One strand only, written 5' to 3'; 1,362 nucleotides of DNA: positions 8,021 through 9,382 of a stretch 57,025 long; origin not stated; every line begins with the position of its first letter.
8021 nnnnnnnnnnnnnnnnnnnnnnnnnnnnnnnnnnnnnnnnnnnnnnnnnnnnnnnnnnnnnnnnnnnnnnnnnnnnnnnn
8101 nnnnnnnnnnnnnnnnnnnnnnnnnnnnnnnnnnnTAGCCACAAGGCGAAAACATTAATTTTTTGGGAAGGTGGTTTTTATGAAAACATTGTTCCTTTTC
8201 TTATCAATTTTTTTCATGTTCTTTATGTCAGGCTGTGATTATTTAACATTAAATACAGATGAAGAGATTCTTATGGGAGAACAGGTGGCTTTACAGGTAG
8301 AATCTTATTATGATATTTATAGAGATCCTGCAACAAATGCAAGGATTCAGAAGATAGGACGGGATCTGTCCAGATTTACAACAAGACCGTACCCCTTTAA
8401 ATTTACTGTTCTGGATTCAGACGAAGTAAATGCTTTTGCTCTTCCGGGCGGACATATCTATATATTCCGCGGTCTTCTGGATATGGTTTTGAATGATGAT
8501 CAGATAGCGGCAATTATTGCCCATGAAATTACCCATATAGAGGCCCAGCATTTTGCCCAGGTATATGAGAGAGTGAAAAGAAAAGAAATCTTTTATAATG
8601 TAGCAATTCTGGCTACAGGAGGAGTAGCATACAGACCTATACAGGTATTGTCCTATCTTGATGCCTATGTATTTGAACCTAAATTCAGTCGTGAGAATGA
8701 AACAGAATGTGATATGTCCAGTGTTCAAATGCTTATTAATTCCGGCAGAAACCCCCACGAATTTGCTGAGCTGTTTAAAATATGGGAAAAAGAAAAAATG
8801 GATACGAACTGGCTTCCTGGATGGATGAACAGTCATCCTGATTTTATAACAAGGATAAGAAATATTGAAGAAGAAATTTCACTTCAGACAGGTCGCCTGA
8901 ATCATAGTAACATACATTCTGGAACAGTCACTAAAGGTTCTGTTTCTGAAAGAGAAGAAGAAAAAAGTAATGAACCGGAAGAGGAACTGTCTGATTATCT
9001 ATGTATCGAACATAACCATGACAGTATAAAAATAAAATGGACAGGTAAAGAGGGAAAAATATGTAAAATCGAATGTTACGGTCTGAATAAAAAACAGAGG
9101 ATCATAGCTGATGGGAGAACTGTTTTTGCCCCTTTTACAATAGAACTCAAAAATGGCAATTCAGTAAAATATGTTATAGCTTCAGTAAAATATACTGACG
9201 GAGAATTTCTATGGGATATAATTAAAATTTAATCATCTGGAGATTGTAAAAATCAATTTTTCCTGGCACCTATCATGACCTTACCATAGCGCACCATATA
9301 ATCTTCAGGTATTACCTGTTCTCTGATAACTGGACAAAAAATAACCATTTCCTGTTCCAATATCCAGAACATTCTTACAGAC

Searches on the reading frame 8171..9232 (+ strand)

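Call 36: search_protein_families(library=pfam, proteins=[window:8171-9232:+], max_evalue=0.01)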
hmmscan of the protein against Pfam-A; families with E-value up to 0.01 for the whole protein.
window:8171-9232:+ (353 aa): 1 family
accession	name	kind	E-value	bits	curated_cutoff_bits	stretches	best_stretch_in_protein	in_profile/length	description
PF01435.24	Peptidase_M48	-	2.4e-29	102.9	20.3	1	53-235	1-185/186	Peptidase family M48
